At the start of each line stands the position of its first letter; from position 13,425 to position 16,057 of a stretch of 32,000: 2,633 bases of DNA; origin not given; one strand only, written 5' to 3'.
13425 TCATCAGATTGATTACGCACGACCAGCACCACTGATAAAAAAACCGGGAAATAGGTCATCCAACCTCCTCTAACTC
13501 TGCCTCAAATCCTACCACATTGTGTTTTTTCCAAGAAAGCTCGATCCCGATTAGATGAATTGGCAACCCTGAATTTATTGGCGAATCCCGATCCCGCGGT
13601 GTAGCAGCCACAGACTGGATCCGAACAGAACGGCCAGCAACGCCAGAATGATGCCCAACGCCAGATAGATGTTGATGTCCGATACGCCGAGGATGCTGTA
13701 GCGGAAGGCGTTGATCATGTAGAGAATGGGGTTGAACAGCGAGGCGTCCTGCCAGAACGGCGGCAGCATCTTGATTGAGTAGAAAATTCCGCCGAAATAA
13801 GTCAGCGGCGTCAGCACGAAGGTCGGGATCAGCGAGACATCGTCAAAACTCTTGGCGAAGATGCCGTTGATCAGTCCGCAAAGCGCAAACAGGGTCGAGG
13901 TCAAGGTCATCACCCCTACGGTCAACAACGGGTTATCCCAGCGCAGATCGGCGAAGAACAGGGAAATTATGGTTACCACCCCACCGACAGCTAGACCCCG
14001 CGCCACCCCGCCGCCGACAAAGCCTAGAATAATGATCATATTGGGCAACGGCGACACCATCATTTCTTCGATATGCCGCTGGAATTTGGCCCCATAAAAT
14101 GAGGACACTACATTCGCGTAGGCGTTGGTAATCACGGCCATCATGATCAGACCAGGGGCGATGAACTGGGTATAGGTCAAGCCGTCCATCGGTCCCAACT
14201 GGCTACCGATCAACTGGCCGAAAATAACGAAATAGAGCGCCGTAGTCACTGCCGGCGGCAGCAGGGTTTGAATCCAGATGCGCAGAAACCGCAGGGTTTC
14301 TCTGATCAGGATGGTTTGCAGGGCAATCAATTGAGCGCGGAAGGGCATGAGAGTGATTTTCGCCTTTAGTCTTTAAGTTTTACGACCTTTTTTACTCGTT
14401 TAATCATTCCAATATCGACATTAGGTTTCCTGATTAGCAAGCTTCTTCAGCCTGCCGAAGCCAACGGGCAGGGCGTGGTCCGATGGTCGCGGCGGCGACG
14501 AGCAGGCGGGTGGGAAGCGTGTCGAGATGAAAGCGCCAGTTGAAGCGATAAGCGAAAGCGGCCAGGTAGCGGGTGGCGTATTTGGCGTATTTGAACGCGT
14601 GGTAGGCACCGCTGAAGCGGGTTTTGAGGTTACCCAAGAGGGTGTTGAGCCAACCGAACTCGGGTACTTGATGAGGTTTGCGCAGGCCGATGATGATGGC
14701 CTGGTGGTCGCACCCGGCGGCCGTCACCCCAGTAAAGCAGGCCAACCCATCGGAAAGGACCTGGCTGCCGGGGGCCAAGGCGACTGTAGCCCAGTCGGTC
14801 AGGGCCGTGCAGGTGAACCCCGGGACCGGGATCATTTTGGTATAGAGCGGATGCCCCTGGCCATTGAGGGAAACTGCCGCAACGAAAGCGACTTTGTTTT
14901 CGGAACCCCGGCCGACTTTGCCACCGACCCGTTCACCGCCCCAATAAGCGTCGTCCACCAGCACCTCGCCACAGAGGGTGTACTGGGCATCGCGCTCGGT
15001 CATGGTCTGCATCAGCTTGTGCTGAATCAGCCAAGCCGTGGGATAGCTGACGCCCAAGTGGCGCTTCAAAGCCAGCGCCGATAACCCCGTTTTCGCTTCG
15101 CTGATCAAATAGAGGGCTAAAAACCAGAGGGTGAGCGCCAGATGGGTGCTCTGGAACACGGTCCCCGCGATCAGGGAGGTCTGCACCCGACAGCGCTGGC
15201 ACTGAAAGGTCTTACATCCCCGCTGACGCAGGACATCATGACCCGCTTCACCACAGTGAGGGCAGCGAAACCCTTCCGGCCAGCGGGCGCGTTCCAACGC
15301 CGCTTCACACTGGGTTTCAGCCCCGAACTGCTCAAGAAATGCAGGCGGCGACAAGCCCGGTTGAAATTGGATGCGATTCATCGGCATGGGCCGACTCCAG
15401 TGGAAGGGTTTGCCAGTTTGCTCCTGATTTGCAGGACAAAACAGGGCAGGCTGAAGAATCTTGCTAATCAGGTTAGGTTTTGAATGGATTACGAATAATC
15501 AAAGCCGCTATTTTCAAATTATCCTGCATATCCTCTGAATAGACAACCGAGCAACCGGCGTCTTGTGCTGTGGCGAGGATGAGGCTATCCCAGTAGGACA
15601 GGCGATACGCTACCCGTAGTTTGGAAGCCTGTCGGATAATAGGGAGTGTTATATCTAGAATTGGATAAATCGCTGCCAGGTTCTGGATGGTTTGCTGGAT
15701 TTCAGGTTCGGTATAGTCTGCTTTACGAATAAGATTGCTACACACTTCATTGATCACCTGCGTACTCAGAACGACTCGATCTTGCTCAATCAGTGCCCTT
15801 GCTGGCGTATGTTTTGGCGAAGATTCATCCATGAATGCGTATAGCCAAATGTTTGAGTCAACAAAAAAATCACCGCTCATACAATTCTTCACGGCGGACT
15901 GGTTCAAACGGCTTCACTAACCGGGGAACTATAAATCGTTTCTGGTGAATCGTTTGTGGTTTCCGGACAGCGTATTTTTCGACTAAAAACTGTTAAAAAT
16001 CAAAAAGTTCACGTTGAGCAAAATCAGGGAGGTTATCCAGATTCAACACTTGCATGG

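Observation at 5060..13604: Perfect 37-bp direct repeat duplicating the yadH 3' end brackets an 8.5-kb glycan-modification island with no integrase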

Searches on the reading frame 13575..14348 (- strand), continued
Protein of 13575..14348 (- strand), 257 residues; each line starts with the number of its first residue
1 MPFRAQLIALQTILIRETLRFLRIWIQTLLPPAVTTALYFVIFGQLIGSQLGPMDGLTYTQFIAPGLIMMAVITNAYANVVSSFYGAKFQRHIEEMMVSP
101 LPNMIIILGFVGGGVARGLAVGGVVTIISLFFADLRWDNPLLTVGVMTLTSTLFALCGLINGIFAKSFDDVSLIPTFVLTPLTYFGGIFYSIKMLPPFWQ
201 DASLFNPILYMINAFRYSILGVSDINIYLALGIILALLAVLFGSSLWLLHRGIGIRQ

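Call 89: find_related_loci(query=window:13575-14348:-, collection=viral_contigs, flank=10000)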
Query window:13575-14348:- (257 aa) in viral_contigs; peptide patterns used: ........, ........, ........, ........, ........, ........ (x = any residue, [..] = any of these).
10 stretches matched a pattern; 7 encode a relative of the query (tblastn E <= 1e-3); 7 distinct loci.
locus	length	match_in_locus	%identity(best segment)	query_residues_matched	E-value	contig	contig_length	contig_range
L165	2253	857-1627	58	1-257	2e-100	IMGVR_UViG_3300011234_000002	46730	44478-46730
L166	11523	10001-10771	58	1-257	2e-96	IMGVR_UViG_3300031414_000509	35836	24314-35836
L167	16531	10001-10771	57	1-257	5e-95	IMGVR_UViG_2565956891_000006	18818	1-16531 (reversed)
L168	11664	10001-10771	57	1-257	1e-94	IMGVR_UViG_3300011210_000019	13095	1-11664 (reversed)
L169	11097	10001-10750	57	8-257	4e-91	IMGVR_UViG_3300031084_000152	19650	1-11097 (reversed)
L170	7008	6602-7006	60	1-135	7e-49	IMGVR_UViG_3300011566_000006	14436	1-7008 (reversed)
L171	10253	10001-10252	64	1-84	2e-30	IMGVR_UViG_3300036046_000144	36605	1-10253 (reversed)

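Call 95: list_cluster_members(proteins=[P0006, P0009])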
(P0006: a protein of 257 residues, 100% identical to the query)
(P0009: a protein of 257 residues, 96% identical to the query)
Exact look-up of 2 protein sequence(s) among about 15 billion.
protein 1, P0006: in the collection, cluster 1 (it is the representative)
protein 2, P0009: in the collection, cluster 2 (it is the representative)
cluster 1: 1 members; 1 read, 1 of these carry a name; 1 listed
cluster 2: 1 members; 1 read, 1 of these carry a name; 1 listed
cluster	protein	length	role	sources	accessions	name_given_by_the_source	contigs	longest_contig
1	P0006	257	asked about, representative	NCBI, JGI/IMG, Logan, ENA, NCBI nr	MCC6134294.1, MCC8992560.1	MAG: ABC transporter permease [Candidatus Contendobacter sp.] | ABC-2 type transport system permease protein | ABC transporter permease [Gammaproteobacteria bacterium]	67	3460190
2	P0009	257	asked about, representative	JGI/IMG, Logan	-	ABC-2 type transport system permease protein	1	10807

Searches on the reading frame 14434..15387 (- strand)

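Call 6: search_protein_families(library=pfam, proteins=[window:14434-15387:-])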
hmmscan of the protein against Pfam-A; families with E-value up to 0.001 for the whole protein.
window:14434-15387:- (317 aa): 2 families
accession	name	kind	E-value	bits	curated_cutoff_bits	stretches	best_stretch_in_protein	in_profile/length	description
PF12762.13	DDE_Tnp_IS1595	-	1.2e-27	97.2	27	1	138-283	2-153/153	ISXO2-like transposase domain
PF12760.12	Zn_ribbon_IS1595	-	9.7e-12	45.1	25.4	1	24-69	3-46/46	Transposase zinc-ribbon domain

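Call 7: search_protein_families(library=ncbifam, proteins=[window:14434-15387:-])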
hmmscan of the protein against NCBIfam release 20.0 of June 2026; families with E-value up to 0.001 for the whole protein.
window:14434-15387:- (317 aa): 2 families
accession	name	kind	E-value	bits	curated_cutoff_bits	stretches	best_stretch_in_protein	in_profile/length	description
NF033547.1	transpos_IS1595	equivalog_domain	7.1e-49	166.6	75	1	81-285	2-215/215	IS1595 family transposase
NF011482.0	PRK14892.1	equivalog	0.00014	21.7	109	1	34-82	16-64/101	putative transcription elongation factor Elf1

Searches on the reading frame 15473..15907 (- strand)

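Call 71: search_protein_families(library=pfam, proteins=[window:15473-15907:-], max_evalue=0.01)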
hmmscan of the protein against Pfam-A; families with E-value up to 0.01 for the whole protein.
window:15473-15907:- (144 aa): 2 families
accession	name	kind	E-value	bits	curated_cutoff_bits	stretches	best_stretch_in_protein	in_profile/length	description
PF01850.27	PIN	-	3.7e-18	66.7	23.6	1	15-126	2-111/120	PIN domain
PF21147.3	AMPK_alpha_AID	-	0.0063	16.7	27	0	121-140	23-43/46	AMP-activated protein kinase, alpha subunit, autoinhibitory domain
